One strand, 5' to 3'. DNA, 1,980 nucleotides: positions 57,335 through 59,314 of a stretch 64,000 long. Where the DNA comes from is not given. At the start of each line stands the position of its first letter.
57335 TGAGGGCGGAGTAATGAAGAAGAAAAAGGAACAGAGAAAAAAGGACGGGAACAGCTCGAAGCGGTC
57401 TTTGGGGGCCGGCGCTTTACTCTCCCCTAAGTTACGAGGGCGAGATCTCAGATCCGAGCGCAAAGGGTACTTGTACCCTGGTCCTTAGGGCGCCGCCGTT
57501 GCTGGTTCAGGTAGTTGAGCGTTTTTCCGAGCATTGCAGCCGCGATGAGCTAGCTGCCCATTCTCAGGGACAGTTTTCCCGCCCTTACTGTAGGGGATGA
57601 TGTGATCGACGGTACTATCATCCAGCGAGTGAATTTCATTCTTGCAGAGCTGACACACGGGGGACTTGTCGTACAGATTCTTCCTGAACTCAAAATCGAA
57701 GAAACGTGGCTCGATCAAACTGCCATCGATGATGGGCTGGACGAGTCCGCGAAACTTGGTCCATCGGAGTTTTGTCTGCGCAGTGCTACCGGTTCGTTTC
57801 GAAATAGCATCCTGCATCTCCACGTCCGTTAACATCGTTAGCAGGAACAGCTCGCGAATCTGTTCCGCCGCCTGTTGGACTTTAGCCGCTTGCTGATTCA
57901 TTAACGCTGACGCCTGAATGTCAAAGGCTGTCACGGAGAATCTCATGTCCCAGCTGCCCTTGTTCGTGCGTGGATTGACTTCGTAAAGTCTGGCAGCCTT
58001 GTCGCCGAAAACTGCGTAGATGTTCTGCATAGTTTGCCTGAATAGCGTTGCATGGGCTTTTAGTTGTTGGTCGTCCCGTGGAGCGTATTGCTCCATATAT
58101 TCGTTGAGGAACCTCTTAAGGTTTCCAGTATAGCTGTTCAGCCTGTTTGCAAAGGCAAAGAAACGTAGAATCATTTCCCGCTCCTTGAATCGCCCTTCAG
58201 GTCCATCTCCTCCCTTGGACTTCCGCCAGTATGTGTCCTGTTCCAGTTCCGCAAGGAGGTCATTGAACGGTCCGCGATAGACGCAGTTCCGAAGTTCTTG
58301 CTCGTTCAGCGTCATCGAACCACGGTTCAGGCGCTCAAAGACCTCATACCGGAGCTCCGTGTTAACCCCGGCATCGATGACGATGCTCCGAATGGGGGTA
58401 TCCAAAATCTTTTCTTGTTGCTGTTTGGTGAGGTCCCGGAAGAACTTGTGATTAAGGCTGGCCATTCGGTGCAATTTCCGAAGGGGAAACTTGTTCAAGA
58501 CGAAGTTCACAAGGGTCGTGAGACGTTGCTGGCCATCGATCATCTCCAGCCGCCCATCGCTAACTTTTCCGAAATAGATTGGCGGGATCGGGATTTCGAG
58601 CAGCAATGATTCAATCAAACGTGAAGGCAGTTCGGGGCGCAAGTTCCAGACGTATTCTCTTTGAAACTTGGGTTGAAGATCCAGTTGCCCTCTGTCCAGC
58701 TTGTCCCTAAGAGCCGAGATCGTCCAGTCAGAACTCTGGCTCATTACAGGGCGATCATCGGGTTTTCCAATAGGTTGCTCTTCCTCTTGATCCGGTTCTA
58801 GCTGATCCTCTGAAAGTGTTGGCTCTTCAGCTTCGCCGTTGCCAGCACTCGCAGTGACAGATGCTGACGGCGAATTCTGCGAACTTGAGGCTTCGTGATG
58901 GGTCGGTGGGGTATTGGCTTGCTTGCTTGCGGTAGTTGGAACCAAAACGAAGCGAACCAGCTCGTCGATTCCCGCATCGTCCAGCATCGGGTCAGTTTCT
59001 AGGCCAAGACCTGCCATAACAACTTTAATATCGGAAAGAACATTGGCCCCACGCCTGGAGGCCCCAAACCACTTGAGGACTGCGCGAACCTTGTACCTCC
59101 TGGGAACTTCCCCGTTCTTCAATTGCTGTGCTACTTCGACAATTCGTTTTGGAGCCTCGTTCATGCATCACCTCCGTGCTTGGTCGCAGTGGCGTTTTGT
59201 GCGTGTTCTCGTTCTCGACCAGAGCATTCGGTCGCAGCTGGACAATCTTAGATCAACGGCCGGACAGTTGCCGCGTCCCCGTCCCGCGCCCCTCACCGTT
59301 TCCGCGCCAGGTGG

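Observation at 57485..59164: Low-GC DUF262-HNH (GmrSD/SspE-like) nuclease as a horizontally acquired cassette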

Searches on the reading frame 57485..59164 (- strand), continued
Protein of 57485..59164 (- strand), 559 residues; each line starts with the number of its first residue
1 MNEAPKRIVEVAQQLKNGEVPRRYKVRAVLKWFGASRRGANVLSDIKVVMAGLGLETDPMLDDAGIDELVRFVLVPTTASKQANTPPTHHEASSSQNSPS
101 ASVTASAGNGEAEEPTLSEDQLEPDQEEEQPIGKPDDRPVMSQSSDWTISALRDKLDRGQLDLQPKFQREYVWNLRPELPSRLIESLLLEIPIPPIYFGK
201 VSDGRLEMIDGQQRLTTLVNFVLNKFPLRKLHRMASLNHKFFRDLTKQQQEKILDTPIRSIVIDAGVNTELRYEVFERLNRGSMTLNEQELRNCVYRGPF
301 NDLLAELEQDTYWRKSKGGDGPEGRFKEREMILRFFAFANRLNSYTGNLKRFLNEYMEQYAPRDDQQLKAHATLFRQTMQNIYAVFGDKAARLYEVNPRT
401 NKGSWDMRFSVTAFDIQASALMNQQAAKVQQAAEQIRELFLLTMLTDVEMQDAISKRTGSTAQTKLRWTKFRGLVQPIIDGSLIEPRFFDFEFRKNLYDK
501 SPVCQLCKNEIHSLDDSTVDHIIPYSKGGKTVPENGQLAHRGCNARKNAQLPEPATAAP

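Call 71: search_dna_similar(query=window:57485-59164:-, collection=plasmids, mode=protein, max_rows=15)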
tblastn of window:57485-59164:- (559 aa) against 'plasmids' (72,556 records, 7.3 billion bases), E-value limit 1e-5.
Records with a match: 142; places in all: 146; records where one place covers at least 80% of the query: 0.
Best place of each record, by identity: <60% 142.
By first word of the organism name: Escherichia 18; Enterococcus 12; Salmonella 10; Rhodococcus 9; Klebsiella 8; Acinetobacter 8; Rhizobium 5; Roseomonas 5; Burkholderia 3; Campylobacter 3; and 48 more.
By predicted mobility (MOB-suite, as given by PLSDB): conjugative 59; non-mobilizable 51; mobilizable 32.
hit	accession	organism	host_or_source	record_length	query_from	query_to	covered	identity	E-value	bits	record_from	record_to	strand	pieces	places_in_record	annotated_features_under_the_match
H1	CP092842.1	Bradyrhizobium sp. 62B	Arachis hypogaea L.,cell ...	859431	135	470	60%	35.7%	2e-39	161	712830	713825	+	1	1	DUF262 domain-containing protein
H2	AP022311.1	Burkholderia sp. SFA1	-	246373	137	468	59%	32.8%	2e-30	134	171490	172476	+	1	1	hypothetical protein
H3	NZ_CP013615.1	Clostridium perfringens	canine,Pure culture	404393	143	547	72%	25.7%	8e-25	117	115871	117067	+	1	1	DUF262 domain-containing protein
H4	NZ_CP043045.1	Gluconobacter thailandicus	Triticum aestivum,leaf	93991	140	468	59%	30.6%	4e-24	115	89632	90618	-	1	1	DUF262 domain-containing protein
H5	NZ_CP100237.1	Burkholderia glumae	cell culture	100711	132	479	62%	28.1%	2e-17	94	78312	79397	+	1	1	DUF262 domain-containing protein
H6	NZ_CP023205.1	Burkholderia glumae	Oryza sativa,Cell culture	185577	132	479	62%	28.1%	2e-17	94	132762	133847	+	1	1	DUF262 domain-containing protein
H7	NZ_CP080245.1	Polymorphobacter sp. PAMC 29334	Megaspora,lichen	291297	140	468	59%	29.6%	2e-20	103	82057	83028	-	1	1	DUF262 domain-containing protein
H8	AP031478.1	Moraxella osloensis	Homo sapiens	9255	159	547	70%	25.1%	3e-11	74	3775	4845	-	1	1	hypothetical protein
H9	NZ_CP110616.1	Rhodococcus antarcticus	whole organism,T5 medium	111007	159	538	68%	25.1%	4e-11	74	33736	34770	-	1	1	DUF262 domain-containing protein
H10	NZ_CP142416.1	Enterococcus faecium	Bovine,milk sample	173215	159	535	67%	25.1%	1e-11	76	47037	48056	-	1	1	DUF262 domain-containing protein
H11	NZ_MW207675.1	Enterococcus faecium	-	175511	159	535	67%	25.1%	1e-11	76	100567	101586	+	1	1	DUF262 domain-containing protein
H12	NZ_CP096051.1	Enterococcus faecium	piglet,cell culture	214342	159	535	67%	25.1%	1e-11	76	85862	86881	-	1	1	DUF262 domain-containing protein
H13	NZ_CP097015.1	Enterococcus faecium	whole organism,pet food (BARF)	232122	159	535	67%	25.1%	1e-11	76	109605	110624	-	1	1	DUF262 domain-containing protein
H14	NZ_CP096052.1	Enterococcus faecium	nursery pig,cell culture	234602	159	535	67%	25.1%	1e-11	76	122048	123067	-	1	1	DUF262 domain-containing protein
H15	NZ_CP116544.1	Enterococcus faecium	Bos taurus,whole organism,fecal sample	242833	159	535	67%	25.1%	1e-11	76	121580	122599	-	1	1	DUF262 domain-containing protein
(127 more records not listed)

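Call 72: search_dna_similar(query=window:57485-59164:-, collection=phages, mode=protein, max_rows=12)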
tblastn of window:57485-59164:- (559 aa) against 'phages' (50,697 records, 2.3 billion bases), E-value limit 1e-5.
Records with a match: 25; places in all: 25; records where one place covers at least 80% of the query: 0.
Best place of each record, by identity: <60% 25.
By first word of the organism name: Moraxella 9; Vibrio 5; Bacteriophage 2; Klebsiella 2; Peduovirus 2; Flavobacterium 2; Terrisporobacter 1; Ralstonia 1; Akkermansia 1.
By host as written in the record: Moraxella catarrhalis 9; - 4; Klebsiella pneumoniae ST16-OXA48 2; Flavobacterium sp. LMO6 2; Terrisporobacter sp. COM 1; Vibrio cyclitrophicus 10N.286.55.A5 1; Vibrio cyclitrophicus 10N.286.55.E8 1; Vibrio sp. 1; and 4 more.
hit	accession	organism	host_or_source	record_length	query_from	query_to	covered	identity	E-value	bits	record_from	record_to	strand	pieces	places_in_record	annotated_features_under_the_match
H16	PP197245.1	Terrisporobacter phage TVCOM_ph1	Terrisporobacter sp. COM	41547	141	421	50%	29.6%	8e-6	55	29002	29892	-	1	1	hypothetical protein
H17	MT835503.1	Bacteriophage sp.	human fecal samples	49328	159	537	68%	21.9%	4e-9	66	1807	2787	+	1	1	record has no annotation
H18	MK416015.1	Klebsiella phage ST16-OXA48phi5.4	Klebsiella pneumoniae ST16-OXA48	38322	132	423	52%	27.2%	3e-17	92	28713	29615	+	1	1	hypothetical protein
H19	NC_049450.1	Klebsiella phage ST16-OXA48phi5.4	Klebsiella pneumoniae ST16-OXA48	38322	132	423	52%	27.2%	3e-17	92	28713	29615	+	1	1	DUF262 domain-containing protein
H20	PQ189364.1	Vibrio phage 10N.286.55.A5_PE003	Vibrio cyclitrophicus 10N.286.55.A5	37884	140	394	46%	30.2%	4e-11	72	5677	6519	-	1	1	hypothetical protein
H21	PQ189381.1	Vibrio phage 10N.286.55.E8_PE004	Vibrio cyclitrophicus 10N.286.55.E8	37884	140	394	46%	29.6%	4e-12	75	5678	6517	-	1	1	hypothetical protein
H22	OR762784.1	Vibrio phage L9-1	Vibrio sp.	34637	148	413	48%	27.8%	3e-10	69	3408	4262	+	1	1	hypothetical protein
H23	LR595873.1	Peduovirus P24B2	-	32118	146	386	43%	30.6%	2e-14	83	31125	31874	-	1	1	hypothetical protein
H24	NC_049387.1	Peduovirus P24B2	-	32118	146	386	43%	30.6%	2e-14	83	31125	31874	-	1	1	hypothetical protein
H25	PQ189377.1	Vibrio phage 10N.286.55.E6_PE002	Vibrio cyclitrophicus 10N.286.55.E6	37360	148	411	47%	26.7%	5e-10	69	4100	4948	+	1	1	hypothetical protein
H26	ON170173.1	Ralstonia phage YO101_3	Ralstonia solanacearum S718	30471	143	406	47%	26.4%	3e-16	89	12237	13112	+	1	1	record has no annotation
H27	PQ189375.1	Vibrio phage 10N.286.55.C7_PE004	Vibrio cyclitrophicus 10N.286.55.C7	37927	140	394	46%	27.1%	4e-12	75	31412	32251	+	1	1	hypothetical protein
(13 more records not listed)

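Call 80: search_protein_representatives(protein=window:57485-59164:-)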
Query: 559 residues. Proteins with E-value up to 0.001 (for the whole library): 10489; up to 1e-10: 4620; up to 1e-30: 710. The best 150 are listed.
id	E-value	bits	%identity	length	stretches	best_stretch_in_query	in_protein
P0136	4.3e-220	748.4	63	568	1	3-557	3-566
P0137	1.2e-167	575.3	59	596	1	127-547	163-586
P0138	4.1e-164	563.7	58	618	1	119-553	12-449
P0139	4.9e-149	513.9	70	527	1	1-350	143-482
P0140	1.1e-143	496.3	63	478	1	116-472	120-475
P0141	3.3e-132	458.4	58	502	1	120-481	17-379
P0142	6.1e-131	454.2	50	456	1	104-550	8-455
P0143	2.9e-120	419.0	73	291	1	43-317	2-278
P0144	2.0e-119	416.2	79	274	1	249-483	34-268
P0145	1.4e-111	390.3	62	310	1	75-375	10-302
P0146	3.1e-107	376.0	52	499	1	138-484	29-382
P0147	4.5e-93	329.2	52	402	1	201-485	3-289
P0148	1.8e-89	317.3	39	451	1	111-547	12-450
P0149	5.8e-89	315.7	58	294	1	1-280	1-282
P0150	1.0e-87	311.6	58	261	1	299-551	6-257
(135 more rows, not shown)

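Call 81: find_encoding_contigs(protein=P0133, flank=10000, max_places=8)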
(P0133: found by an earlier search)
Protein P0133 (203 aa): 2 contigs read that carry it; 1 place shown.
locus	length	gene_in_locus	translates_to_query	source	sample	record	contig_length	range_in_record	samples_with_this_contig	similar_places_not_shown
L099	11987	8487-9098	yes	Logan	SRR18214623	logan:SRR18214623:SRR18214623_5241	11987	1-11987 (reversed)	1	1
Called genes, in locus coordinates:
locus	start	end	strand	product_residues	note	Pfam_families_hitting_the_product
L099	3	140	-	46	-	?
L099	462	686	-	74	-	PF04480:DUF559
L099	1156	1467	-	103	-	-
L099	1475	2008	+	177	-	PF13635:DUF4143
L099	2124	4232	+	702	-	PF02629:CoA_binding, PF13380:CoA_binding_2, PF13607:Succ_CoA_lig, PF19045:Ligase_CoA_2 (weak), PF13549:ATP-grasp_5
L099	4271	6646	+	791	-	PF13549:ATP-grasp_5, PF13380:CoA_binding_2, PF13607:Succ_CoA_lig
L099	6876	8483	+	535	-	PF01855:POR_N, PF02775:TPP_enzyme_C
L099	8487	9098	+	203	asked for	PF01558:POR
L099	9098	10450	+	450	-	PF00501:AMP-binding, PF14535:AMP-binding_C_2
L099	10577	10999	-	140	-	PF01850:PIN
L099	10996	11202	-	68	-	PF09957:VapB_antitoxin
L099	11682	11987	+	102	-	?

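Call 82: find_encoding_contigs(protein=P0130, flank=10000, max_places=8)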
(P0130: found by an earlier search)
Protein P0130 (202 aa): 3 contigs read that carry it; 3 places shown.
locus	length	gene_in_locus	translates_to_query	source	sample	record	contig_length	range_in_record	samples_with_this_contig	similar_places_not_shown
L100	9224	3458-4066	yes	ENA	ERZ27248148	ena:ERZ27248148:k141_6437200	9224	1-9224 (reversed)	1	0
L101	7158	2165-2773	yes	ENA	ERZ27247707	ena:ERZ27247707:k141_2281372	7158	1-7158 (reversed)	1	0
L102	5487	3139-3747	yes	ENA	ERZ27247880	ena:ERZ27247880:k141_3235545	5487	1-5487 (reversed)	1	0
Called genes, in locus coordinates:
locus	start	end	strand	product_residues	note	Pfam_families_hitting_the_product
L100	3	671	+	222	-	?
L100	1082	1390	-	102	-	PF01909:NTP_transf_2, PF18765:Polbeta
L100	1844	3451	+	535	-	PF01855:POR_N, PF02775:TPP_enzyme_C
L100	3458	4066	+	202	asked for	PF01558:POR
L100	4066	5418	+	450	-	PF00501:AMP-binding, PF14535:AMP-binding_C_2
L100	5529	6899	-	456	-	PF00291:PALP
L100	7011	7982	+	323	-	PF13557:Phenol_MetA_deg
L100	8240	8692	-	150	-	PF00571:CBS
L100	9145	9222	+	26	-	?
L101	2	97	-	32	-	?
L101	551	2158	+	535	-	PF01855:POR_N, PF02775:TPP_enzyme_C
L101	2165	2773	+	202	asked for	PF01558:POR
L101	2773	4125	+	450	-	PF00501:AMP-binding, PF14535:AMP-binding_C_2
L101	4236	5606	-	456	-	PF00291:PALP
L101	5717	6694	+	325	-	PF13557:Phenol_MetA_deg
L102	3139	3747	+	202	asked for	PF01558:POR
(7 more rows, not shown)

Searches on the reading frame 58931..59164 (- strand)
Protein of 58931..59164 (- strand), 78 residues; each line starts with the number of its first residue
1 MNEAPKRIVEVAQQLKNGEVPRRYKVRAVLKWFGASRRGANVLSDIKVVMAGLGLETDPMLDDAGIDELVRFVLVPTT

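Call 76: predict_structure(alignment_id=A4)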
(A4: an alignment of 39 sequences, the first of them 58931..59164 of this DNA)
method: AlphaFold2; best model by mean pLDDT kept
length: 78 residues; sequences in the alignment: 39
mean_pLDDT: 88.3   pTM: 0.74
mean pLDDT of the five models: 88.3, 88.3, 84.8, 84.0, 84.0
residues with pLDDT >= 90: 55; 70-90: 19; 50-70: 2; < 50: 2
segments of 3 or more residues with pLDDT < 50: none
pLDDT, mean of each block of 10 residues (from residue 1): 80 91 93 86 90 93 92 81
secondary structure, 60 per line:
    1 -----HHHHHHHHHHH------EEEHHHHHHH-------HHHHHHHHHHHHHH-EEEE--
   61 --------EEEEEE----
elements in order: H6-16 E23-25 H26-32 H40-53 E55-58 E69-74
